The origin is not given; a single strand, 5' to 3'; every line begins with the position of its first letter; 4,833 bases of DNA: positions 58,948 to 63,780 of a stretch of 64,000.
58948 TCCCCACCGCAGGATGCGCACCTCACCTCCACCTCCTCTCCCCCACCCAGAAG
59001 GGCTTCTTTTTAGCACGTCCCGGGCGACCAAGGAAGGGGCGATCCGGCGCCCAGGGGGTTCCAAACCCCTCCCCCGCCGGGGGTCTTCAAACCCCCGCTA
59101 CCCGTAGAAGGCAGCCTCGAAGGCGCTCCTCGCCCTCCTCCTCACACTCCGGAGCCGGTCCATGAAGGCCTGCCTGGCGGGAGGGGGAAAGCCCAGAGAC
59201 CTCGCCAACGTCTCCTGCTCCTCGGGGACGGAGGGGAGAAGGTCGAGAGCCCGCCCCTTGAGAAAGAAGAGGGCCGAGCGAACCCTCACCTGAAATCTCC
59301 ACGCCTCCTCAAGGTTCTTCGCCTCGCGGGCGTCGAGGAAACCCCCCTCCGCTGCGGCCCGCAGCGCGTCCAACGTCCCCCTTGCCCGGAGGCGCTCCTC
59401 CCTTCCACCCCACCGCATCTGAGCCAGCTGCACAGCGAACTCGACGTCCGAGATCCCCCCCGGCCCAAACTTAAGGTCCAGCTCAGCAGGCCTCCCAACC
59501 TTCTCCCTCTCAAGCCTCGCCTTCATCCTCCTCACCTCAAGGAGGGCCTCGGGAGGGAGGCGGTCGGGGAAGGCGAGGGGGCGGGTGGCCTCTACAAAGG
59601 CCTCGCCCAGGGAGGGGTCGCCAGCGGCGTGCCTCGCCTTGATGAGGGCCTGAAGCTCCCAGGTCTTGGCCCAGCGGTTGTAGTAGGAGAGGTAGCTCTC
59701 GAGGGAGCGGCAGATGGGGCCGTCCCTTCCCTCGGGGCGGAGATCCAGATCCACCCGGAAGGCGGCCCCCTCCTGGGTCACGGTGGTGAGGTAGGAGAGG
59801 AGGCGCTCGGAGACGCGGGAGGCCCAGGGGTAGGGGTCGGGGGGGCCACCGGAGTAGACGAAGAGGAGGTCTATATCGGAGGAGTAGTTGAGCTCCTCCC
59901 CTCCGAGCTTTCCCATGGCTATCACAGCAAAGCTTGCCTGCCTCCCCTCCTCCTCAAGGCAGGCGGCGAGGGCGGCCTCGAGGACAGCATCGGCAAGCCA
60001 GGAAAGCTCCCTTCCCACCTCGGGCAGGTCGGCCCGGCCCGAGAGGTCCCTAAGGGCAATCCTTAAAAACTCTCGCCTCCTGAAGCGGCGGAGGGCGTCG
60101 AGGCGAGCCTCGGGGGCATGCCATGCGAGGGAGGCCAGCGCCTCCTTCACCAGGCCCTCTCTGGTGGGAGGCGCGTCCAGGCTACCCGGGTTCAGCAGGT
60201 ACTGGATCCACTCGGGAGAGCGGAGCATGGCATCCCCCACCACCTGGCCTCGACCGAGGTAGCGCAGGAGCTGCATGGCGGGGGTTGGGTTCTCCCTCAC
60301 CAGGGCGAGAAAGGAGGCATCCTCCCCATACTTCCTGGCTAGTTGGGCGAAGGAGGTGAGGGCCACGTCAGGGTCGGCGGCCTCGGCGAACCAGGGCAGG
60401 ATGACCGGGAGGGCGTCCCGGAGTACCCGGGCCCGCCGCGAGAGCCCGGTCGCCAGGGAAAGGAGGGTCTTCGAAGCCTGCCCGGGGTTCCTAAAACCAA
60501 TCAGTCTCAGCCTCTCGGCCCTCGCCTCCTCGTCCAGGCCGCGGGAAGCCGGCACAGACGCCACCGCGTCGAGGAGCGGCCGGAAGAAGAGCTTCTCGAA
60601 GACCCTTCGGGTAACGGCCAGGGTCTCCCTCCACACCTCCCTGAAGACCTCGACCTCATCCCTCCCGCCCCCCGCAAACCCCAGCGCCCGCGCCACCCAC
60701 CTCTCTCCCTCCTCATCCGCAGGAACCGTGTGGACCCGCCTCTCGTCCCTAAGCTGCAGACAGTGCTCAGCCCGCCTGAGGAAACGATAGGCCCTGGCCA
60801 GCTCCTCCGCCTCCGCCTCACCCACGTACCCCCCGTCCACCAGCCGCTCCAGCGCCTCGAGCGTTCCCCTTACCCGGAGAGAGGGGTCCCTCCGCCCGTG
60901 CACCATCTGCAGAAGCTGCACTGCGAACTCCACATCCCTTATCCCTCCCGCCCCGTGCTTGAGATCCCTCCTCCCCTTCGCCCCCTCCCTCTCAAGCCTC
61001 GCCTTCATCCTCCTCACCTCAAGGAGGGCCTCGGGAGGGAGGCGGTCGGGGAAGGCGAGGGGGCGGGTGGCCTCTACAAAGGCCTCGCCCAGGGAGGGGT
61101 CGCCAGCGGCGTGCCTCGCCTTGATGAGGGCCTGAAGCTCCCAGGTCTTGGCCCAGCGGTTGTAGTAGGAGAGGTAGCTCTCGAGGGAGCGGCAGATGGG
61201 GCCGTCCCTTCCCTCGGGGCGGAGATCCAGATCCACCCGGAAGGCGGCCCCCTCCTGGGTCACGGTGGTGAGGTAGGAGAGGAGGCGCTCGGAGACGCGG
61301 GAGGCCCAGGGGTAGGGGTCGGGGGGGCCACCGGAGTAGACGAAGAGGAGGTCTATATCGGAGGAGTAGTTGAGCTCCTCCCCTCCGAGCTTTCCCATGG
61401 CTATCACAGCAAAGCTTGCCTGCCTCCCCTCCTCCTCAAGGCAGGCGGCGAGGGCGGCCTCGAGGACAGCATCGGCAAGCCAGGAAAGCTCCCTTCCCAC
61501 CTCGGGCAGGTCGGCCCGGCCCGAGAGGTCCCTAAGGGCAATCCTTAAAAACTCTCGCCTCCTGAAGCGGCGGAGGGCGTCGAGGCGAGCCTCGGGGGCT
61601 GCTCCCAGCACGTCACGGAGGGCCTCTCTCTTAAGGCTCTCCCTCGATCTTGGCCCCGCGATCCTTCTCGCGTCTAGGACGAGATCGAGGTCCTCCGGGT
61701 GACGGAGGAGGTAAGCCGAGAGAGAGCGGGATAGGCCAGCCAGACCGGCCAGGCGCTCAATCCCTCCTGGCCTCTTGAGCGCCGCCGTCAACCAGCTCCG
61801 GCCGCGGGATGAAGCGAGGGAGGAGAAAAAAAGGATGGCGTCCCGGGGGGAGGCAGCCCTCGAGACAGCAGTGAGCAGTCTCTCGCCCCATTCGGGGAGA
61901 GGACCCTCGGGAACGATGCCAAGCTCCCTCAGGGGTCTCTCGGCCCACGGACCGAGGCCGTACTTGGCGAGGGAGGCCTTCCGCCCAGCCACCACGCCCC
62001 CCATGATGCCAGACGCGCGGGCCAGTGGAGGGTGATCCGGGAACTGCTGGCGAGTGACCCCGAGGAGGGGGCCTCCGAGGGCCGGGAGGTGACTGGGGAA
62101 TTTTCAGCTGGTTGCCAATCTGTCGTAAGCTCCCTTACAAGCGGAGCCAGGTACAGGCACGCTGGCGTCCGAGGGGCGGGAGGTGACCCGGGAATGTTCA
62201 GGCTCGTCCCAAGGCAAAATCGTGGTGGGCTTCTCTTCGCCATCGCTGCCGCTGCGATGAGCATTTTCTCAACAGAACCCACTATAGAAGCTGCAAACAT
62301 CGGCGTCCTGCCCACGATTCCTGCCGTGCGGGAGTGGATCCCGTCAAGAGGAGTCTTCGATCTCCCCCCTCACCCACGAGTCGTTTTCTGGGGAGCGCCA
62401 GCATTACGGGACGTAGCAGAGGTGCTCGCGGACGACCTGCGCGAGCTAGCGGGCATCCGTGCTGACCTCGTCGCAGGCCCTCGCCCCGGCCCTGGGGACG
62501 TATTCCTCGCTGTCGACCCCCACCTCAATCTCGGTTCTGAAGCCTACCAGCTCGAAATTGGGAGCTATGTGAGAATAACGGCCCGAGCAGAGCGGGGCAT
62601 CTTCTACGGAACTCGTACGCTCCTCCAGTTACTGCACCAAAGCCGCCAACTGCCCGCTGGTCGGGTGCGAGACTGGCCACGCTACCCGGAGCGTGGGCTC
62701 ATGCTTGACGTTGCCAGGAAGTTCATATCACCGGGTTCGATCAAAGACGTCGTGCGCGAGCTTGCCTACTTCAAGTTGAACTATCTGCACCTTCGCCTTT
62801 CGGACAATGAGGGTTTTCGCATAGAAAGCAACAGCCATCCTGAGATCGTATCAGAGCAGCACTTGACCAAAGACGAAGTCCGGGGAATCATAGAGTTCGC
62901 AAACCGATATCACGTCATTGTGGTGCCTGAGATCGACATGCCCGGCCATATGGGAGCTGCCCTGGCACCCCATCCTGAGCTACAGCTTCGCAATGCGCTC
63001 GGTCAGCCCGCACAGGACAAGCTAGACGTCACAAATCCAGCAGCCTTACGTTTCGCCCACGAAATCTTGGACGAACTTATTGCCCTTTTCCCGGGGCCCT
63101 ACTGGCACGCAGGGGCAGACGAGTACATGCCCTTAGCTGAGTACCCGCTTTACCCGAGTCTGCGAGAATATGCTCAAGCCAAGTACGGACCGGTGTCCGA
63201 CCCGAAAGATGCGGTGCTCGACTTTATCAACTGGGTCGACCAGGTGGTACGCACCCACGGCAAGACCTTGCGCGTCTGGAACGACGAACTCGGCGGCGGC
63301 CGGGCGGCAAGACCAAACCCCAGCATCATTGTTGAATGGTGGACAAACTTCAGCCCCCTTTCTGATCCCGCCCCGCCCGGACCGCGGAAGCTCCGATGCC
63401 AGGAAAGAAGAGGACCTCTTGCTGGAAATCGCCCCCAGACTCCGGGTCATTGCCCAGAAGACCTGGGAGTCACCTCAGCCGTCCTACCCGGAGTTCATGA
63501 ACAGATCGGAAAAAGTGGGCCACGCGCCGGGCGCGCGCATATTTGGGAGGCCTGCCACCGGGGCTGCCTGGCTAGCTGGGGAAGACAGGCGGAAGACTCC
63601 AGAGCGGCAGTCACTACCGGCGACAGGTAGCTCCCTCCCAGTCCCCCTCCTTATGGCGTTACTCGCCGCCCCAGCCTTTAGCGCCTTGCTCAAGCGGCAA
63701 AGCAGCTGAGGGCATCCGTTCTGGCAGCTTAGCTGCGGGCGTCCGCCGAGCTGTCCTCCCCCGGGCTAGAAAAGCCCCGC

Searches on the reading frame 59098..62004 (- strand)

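Call 50: search_protein_families(library=pfam, proteins=[window:59098-62004:-])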
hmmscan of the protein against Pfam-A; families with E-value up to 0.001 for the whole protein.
window:59098-62004:- (968 aa): 4 families
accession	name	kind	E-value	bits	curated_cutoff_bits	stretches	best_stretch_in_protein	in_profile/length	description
PF03710.21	GlnE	-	1.8e-118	394.9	24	2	83-310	2-250/252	Glutamate-ammonia ligase adenylyltransferase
PF08335.16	GlnD_UR_UTase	-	3.3e-54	183.2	21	2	332-473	6-141/141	GlnD PII-uridylyltransferase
PF03445.19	DUF294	-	2.6e-10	40.8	21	0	160-248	11-101/138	Putative nucleotidyltransferase DUF294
PF10335.14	DUF294_C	-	8.5e-10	39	22.5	1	863-910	50-97/145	Putative nucleotidyltransferase substrate binding domain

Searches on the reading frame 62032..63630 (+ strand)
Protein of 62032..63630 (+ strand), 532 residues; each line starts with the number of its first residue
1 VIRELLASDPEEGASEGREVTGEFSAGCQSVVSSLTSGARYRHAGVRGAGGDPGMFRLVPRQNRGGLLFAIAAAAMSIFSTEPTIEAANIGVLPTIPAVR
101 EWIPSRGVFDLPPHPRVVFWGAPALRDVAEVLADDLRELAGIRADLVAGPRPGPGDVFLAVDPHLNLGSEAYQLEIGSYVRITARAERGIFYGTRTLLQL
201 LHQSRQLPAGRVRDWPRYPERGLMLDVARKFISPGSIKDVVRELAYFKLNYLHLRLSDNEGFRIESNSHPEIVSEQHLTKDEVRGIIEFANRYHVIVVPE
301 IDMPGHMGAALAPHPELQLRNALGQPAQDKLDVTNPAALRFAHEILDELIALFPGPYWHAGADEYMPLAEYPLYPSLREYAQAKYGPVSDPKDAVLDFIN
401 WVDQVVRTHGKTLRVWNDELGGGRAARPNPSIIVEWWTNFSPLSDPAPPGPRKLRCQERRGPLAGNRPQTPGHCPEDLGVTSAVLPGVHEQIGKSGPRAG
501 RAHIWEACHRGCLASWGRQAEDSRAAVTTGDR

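Call 50: search_protein_families(library=pfam, proteins=[window:62032-63630:+])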
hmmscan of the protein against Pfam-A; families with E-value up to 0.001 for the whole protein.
window:62032-63630:+ (532 aa): 2 families
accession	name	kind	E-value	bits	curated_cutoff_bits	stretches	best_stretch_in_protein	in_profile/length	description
PF00728.28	Glyco_hydro_20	-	6.2e-45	154.5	22.3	1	218-440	1-242/348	Glycosyl hydrolase family 20, catalytic domain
PF02838.20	Glyco_hydro_20b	-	4.8e-23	82.7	26.1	1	95-215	4-124/124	Glycosyl hydrolase family 20, domain 2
